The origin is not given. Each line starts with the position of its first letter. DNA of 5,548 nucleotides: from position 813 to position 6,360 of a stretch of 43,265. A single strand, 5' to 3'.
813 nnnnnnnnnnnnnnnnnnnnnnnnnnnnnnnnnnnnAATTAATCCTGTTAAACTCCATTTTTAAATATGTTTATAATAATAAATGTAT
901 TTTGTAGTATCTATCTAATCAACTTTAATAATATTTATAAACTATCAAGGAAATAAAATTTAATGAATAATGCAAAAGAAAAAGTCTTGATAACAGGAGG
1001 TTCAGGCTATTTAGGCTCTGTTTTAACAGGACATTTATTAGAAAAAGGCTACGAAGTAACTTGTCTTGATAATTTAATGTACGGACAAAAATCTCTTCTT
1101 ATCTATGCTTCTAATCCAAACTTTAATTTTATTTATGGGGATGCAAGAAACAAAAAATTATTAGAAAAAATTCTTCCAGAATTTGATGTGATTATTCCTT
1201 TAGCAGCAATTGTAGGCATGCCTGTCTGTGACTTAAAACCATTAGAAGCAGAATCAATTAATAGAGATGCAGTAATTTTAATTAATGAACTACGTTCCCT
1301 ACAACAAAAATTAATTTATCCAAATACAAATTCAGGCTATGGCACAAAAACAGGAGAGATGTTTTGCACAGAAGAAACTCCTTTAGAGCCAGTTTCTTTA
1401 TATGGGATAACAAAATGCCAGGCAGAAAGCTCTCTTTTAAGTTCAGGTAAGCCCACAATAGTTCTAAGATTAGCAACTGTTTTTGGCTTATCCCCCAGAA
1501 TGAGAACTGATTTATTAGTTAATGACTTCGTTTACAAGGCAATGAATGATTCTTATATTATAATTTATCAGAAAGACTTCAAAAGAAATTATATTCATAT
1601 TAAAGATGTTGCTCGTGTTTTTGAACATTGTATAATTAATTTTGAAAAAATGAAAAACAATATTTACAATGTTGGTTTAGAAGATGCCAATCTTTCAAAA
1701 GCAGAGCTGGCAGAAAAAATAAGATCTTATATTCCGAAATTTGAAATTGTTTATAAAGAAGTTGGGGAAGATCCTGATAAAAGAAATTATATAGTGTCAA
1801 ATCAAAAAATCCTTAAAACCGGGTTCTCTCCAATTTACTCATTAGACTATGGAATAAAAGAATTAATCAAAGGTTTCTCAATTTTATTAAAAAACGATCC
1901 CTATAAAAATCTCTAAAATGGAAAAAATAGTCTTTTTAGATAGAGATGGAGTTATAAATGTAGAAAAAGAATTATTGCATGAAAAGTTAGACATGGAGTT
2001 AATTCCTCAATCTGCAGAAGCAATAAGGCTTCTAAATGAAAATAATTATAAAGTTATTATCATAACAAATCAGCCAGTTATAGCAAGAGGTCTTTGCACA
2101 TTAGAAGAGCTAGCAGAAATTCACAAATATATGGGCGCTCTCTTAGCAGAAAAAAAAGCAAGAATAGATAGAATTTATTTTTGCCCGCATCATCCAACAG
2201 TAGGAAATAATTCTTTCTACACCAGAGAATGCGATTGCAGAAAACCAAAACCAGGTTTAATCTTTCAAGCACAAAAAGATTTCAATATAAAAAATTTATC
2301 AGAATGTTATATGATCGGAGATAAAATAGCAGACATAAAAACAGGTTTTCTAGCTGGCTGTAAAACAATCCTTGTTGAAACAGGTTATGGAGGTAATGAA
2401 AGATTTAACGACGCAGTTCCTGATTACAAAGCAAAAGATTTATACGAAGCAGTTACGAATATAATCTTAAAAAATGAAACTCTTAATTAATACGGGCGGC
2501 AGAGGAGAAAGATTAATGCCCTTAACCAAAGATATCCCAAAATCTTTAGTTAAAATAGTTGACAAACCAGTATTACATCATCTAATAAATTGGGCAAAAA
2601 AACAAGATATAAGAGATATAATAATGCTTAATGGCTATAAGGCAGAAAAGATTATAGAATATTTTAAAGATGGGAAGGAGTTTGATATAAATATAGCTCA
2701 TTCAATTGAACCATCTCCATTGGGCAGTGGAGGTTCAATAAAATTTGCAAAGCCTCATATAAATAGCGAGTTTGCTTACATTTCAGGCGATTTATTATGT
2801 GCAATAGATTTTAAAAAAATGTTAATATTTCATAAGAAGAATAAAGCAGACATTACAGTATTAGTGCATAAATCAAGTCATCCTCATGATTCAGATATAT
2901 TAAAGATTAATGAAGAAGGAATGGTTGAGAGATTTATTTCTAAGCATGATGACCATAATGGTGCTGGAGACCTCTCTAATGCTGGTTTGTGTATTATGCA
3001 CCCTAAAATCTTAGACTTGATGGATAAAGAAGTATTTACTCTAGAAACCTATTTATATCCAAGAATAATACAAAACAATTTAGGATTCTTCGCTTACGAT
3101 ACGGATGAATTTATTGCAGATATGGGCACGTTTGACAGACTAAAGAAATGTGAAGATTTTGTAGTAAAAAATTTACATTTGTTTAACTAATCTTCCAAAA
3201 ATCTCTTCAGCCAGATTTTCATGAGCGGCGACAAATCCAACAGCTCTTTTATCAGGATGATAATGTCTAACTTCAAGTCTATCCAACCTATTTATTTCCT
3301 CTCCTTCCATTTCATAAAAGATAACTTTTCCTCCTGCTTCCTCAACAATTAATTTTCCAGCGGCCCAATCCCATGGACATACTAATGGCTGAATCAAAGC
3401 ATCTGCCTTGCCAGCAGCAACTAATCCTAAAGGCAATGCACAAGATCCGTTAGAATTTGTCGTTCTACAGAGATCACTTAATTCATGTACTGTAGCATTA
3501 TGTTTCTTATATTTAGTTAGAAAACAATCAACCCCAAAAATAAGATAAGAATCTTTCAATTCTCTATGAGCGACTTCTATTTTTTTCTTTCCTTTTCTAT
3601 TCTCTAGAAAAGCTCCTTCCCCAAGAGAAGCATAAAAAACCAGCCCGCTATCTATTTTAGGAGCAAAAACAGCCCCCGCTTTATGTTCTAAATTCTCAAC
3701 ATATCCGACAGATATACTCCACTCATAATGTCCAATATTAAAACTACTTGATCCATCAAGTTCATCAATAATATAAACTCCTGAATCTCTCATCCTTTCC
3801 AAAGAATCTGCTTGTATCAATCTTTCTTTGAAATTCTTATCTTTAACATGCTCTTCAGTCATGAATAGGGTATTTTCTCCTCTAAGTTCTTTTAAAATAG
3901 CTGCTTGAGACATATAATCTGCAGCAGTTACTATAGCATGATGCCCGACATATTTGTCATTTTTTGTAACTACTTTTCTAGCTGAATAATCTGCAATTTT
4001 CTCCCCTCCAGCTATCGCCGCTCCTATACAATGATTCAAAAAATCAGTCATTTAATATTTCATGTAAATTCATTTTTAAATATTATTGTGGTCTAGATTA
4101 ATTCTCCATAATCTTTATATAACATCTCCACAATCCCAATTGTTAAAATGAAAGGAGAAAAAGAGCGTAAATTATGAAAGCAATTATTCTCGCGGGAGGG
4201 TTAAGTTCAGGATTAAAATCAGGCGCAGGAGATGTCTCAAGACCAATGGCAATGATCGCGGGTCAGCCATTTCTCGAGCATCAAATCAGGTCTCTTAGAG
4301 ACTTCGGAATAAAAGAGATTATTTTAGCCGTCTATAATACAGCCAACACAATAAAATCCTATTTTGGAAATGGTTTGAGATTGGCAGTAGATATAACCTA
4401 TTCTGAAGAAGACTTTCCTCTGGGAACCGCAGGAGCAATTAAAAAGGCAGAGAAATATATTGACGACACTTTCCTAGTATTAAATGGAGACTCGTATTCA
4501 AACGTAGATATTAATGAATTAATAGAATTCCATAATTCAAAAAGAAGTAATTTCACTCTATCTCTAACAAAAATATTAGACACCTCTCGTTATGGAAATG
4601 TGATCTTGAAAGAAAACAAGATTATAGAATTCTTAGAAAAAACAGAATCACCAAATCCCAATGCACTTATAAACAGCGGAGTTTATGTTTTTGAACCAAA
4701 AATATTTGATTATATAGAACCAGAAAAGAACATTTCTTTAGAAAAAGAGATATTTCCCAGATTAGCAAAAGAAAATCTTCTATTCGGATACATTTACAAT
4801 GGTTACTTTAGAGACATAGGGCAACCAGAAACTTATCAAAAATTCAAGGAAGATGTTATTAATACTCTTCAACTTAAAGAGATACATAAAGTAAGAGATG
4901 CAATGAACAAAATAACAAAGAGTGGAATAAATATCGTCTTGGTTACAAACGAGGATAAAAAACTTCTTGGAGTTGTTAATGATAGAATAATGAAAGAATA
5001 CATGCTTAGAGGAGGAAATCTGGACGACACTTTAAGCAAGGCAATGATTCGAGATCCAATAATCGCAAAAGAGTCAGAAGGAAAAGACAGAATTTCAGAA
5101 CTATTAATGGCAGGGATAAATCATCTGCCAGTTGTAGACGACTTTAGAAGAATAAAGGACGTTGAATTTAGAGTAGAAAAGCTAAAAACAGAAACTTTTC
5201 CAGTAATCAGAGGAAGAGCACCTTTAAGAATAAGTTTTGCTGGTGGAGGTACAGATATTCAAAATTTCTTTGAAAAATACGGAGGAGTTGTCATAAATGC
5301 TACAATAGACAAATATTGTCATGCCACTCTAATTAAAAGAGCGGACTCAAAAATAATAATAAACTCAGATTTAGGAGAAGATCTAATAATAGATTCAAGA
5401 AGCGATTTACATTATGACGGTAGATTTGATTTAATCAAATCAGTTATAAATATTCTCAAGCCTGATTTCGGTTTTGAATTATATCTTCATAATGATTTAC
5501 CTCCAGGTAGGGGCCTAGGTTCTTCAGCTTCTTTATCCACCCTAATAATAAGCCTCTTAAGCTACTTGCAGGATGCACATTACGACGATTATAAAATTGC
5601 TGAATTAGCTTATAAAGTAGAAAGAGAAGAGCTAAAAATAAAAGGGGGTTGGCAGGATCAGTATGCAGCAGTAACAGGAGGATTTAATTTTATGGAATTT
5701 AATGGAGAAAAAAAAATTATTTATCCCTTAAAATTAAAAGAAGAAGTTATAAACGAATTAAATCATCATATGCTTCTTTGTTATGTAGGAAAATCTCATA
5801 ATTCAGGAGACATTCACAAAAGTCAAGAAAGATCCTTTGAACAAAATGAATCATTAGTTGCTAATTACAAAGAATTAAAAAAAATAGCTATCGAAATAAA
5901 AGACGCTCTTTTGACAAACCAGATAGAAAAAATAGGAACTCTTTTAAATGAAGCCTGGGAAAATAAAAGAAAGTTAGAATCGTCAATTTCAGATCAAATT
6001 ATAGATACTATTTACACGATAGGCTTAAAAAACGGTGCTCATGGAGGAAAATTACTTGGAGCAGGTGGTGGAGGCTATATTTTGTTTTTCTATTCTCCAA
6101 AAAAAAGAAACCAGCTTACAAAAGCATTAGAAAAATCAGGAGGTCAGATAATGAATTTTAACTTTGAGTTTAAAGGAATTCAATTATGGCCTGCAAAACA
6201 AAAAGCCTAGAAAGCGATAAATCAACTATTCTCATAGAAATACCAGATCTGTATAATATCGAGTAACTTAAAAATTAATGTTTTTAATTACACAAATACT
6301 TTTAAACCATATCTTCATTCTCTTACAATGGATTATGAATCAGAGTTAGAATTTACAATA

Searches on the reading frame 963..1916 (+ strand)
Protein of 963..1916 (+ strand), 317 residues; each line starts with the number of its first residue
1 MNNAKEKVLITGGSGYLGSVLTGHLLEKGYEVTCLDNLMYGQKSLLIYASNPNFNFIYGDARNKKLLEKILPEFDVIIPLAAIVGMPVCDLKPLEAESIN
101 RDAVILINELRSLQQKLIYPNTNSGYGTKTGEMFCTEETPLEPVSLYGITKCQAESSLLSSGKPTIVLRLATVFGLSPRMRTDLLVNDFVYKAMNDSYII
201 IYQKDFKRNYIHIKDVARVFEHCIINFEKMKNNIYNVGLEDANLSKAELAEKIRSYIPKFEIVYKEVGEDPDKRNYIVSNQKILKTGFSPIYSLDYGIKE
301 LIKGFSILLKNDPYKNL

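Call 6: search_protein_families(library=pfam, proteins=[window:963-1916:+], max_evalue=0.001)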
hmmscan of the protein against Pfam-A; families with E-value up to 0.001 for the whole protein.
window:963-1916:+ (317 aa): 6 families
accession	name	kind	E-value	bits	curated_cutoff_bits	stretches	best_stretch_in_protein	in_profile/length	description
PF01370.27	Epimerase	-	3e-30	105.8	20.9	1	8-238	1-240/240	NAD dependent epimerase/dehydratase family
PF16363.11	GDP_Man_Dehyd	-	5e-19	69.4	27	1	9-226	1-239/332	GDP-mannose 4,6 dehydratase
PF04321.23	RmlD_sub_bind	-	8.4e-16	58.3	27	1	7-254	2-228/287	RmlD substrate binding domain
PF01073.25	3Beta_HSD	-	2e-08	34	22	1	9-218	1-223/280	3-beta hydroxysteroid dehydrogenase/isomerase family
PF02719.21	Polysacc_synt_2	-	2e-05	24.3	20.2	1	8-100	1-104/293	Polysaccharide biosynthesis protein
PF05368.20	NmrA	-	0.00019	21.6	27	1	5-80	2-76/298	NmrA-like family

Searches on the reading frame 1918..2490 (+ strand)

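Call 6: search_protein_families(library=pfam, proteins=[window:1918-2490:+], max_evalue=0.001)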
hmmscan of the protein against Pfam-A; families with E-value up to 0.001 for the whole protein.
window:1918-2490:+ (190 aa): 5 families
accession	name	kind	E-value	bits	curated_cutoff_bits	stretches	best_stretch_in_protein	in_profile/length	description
PF13242.12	Hydrolase_like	-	1.3e-13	51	22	1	107-178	2-75/75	HAD-hyrolase-like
PF00702.32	Hydrolase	-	1.1e-09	39.4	26.4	1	10-147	78-191/191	haloacid dehalogenase-like hydrolase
PF13419.12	HAD_2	-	1.8e-08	35.2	23.8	1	106-153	132-178/178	Haloacid dehalogenase-like hydrolase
PF13344.12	Hydrolase_6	-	8.8e-06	26.1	27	1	5-56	1-43/101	Haloacid dehalogenase-like hydrolase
PF08645.17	PNK3P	-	1.5e-05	25.2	22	1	21-136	22-126/161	Polynucleotide kinase 3 phosphatase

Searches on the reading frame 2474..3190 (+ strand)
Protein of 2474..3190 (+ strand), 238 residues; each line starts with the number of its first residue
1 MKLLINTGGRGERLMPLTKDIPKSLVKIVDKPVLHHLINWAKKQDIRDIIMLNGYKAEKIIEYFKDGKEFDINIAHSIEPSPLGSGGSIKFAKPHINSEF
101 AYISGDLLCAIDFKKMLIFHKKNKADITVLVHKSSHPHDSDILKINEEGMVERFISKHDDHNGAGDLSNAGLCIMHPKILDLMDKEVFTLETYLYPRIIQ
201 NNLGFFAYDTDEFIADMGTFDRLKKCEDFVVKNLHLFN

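Call 6: search_protein_families(library=pfam, proteins=[window:2474-3190:+], max_evalue=0.001)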
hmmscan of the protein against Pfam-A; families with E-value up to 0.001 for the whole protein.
window:2474-3190:+ (238 aa): 2 families
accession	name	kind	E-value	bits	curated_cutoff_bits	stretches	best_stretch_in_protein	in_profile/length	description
PF00483.29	NTP_transferase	-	6.8e-26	91.8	21.2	1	5-183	4-188/245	Nucleotidyl transferase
PF12804.13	NTP_transf_3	-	0.00058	20.5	27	1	7-138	5-129/160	MobA-like NTP transferase domain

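Call 62: search_protein_families(library=ncbifam, proteins=[window:2474-3190:+], max_evalue=1e-10)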
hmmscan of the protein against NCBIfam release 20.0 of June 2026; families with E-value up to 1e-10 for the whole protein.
window:2474-3190:+ (238 aa): 14 families
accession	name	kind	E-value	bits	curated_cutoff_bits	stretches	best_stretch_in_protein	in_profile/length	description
NF052502.1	man1P_GTase_Rv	exception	1.3e-36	126.2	440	1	4-225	4-225/352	mannose-1-phosphate guanylyltransferase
TIGR03992.1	Arch_glmU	subfamily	2.3e-30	105.8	292.1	1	1-185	1-178/393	bifunctional sugar-1-phosphate nucleotidylyltransferase/acetyltransferase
NF045761.1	NAMPUrTaseMurU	equivalog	3.1e-29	102.4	250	1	1-227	1-224/226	N-acetylmuramate alpha-1-phosphate uridylyltransferase MurU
NF049965.1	GlMnHpPGnyltfHddC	equivalog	3.3e-27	95.6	300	1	1-197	1-190/221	D-glycero-D-manno-heptose 1-phosphate guanosyltransferase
NF041313.1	UDPGP_AglF_Halo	equivalog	5.7e-25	88.1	400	1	1-181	1-180/234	UTP--glucose-1-phosphate uridylyltransferase AglF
TIGR01208.1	rmlA_long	equivalog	3.6e-21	75.4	320.25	1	2-184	1-183/353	glucose-1-phosphate thymidylyltransferase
TIGR02623.1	G1P_cyt_trans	equivalog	2.5e-20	73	300.25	0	85-225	106-240/255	glucose-1-phosphate cytidylyltransferase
NF041173.1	Sug_nt_acttase_Thmprot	equivalog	4.8e-17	62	600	1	1-185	1-178/405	bifunctional sugar-1-phosphate nucleotidylyltransferase/acetyltransferase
TIGR01099.1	galU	equivalog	1.1e-13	51.3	326.8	1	2-75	3-76/261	UTP--glucose-1-phosphate uridylyltransferase GalU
TIGR02091.1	glgC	equivalog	3.1e-12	46.3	424.9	0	98-219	114-248/364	glucose-1-phosphate adenylyltransferase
TIGR01207.1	rmlA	equivalog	3.4e-12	46.1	360.65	1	4-152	3-154/286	glucose-1-phosphate thymidylyltransferase RfbA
NF010934.1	PRK14354.1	equivalog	8.2e-12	44.4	450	1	5-162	4-157/447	bifunctional UDP-N-acetylglucosamine diphosphorylase/glucosamine-1-phosphate N-acetyltransferase GlmU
NF003670.0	PRK05293.1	equivalog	2.3e-11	43.2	470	0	98-227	118-255/382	glucose-1-phosphate adenylyltransferase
TIGR01173.1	glmU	equivalog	4.6e-11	42.2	366.85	1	2-178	2-175/452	bifunctional UDP-N-acetylglucosamine diphosphorylase/glucosamine-1-phosphate N-acetyltransferase GlmU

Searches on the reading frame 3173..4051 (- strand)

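Call 6: search_protein_families(library=pfam, proteins=[window:3173-4051:-], max_evalue=0.001)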
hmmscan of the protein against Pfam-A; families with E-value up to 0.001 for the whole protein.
window:3173-4051:- (292 aa): 1 family
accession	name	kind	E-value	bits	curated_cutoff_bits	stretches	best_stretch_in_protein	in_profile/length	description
PF00459.30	Inositol_P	-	8.7e-29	101.3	27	1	4-262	5-242/271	Inositol monophosphatase family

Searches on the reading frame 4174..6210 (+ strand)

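Call 6: search_protein_families(library=pfam, proteins=[window:4174-6210:+], max_evalue=0.001)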
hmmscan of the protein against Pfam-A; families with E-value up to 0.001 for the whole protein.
window:4174-6210:+ (678 aa): 5 families
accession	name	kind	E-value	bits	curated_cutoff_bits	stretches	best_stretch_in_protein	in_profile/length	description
PF00483.29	NTP_transferase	-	1.5e-32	113.5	21.2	1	2-228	1-242/245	Nucleotidyl transferase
PF00288.32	GHMP_kinases_N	-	4.1e-17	62.6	22.3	1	420-503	2-87/87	GHMP kinases N terminal domain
PF12804.13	NTP_transf_3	-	4.7e-08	33.8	27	1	3-107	1-96/160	MobA-like NTP transferase domain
PF08544.19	GHMP_kinases_C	-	2.2e-07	31.6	21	1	576-655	2-82/85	GHMP kinases C terminal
PF00571.33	CBS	-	6e-07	30.2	24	0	239-273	17-51/57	CBS domain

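Call 62: search_protein_families(library=ncbifam, proteins=[window:4174-6210:+], max_evalue=1e-10)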
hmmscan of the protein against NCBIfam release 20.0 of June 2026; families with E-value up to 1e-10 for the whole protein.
window:4174-6210:+ (678 aa): 27 families (the best 25 are shown)
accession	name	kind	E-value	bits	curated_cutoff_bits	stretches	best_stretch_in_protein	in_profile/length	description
NF049969.1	GlMnHpPKinHddA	equivalog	5.2e-88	295.7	600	1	344-672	2-336/338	D-glycero-D-manno-heptose 7-phosphate kinase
NF052502.1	man1P_GTase_Rv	exception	1.1e-53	182.4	440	1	2-232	2-234/352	mannose-1-phosphate guanylyltransferase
NF049965.1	GlMnHpPGnyltfHddC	equivalog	2.1e-43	148.6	300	1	1-226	1-219/221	D-glycero-D-manno-heptose 1-phosphate guanosyltransferase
TIGR03992.1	Arch_glmU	subfamily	2.8e-37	128.5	292.1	1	1-240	1-239/393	bifunctional sugar-1-phosphate nucleotidylyltransferase/acetyltransferase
NF045761.1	NAMPUrTaseMurU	equivalog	1.9e-32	112.9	250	1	1-224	1-223/226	N-acetylmuramate alpha-1-phosphate uridylyltransferase MurU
TIGR02623.1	G1P_cyt_trans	equivalog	7.9e-30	104.1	300.25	1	85-214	106-231/255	glucose-1-phosphate cytidylyltransferase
NF009948.0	PRK13412.1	equivalog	1.1e-29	102.8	721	1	433-639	726-934/974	bifunctional fucokinase/fucose-1-phosphate guanylyltransferase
TIGR00549.1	mevalon_kin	equivalog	4.5e-27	95.2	163.05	1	369-638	15-275/276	mevalonate kinase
NF041313.1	UDPGP_AglF_Halo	equivalog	7.6e-27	94.3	400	1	1-180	1-181/234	UTP--glucose-1-phosphate uridylyltransferase AglF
TIGR01208.1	rmlA_long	equivalog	3.9e-24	85.2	320.25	1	2-230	1-236/353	glucose-1-phosphate thymidylyltransferase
NF041173.1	Sug_nt_acttase_Thmprot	equivalog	1.7e-21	76.6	600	1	1-244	1-243/405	bifunctional sugar-1-phosphate nucleotidylyltransferase/acetyltransferase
NF003006.0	PRK03817.1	equivalog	9.1e-18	64.3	443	0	347-503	4-157/352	galactokinase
NF003670.0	PRK05293.1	equivalog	6.7e-17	61.5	470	1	3-234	7-264/382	glucose-1-phosphate adenylyltransferase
NF003036.0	PRK03926.1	equivalog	8.8e-17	61.1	403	1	369-670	20-297/302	mevalonate kinase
TIGR02091.1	glgC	equivalog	2e-16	60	424.9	1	3-227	3-258/364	glucose-1-phosphate adenylyltransferase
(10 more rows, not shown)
